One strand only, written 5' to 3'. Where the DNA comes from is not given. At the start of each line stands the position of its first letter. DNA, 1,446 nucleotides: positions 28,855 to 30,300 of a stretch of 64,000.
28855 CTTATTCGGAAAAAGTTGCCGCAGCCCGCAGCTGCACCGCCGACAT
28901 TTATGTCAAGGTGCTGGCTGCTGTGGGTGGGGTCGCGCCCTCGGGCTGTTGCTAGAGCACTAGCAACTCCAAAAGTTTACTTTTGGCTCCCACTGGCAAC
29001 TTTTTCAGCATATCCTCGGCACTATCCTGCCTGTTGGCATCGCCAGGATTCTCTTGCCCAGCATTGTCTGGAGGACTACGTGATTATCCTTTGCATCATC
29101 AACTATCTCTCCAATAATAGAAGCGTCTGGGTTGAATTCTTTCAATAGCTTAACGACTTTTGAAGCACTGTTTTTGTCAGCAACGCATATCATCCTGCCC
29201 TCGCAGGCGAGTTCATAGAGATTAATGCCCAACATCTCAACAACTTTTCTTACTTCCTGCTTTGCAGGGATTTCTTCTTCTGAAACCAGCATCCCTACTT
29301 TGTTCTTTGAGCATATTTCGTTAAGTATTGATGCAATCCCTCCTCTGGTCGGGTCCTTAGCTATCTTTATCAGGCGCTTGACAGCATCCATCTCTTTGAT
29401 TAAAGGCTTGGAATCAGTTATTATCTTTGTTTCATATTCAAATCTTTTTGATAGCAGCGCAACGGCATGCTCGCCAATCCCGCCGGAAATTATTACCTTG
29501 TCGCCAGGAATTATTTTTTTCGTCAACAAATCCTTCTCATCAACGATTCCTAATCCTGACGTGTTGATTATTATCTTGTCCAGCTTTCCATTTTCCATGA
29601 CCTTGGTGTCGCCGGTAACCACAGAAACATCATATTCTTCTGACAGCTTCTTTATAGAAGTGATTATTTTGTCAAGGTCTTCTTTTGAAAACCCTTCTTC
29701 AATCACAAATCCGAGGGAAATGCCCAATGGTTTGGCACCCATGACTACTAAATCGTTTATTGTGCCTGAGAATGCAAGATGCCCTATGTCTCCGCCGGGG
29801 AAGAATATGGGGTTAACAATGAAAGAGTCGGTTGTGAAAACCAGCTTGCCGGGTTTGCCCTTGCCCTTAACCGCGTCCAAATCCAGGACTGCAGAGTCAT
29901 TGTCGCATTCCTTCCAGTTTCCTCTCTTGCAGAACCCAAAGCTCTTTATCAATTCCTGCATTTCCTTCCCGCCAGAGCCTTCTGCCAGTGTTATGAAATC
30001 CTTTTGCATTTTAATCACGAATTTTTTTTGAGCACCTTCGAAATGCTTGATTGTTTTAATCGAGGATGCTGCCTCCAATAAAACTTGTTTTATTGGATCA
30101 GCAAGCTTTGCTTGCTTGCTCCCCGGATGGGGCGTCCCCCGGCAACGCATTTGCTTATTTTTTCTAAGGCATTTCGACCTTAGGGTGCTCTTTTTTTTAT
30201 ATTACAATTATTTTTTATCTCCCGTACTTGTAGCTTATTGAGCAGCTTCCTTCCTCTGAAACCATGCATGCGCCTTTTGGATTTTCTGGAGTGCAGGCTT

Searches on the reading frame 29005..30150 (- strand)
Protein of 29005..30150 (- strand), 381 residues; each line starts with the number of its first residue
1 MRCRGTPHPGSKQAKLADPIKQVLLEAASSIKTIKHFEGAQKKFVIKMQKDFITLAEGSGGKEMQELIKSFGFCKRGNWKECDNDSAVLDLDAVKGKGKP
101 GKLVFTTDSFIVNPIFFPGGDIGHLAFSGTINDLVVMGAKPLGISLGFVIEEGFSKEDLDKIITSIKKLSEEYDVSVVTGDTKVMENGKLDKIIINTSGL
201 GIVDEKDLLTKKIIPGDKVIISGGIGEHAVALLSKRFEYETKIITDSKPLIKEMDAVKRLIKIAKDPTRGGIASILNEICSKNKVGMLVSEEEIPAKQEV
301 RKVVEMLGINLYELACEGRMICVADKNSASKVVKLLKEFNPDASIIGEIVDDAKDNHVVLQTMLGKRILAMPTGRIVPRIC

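Call 29: search_protein_families(library=pfam, proteins=[window:29005-30150:-], max_evalue=0.01)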
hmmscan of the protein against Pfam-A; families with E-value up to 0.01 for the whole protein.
window:29005-30150:- (381 aa): 2 families
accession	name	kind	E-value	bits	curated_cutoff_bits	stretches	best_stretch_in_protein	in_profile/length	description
PF00586.29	AIRS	-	2.9e-22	79.6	24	1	85-203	3-112/112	AIR synthase related protein, N-terminal domain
PF02769.27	AIRS_C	-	7.1e-22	78.7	23.1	1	215-356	2-152/156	AIR synthase related protein, C-terminal domain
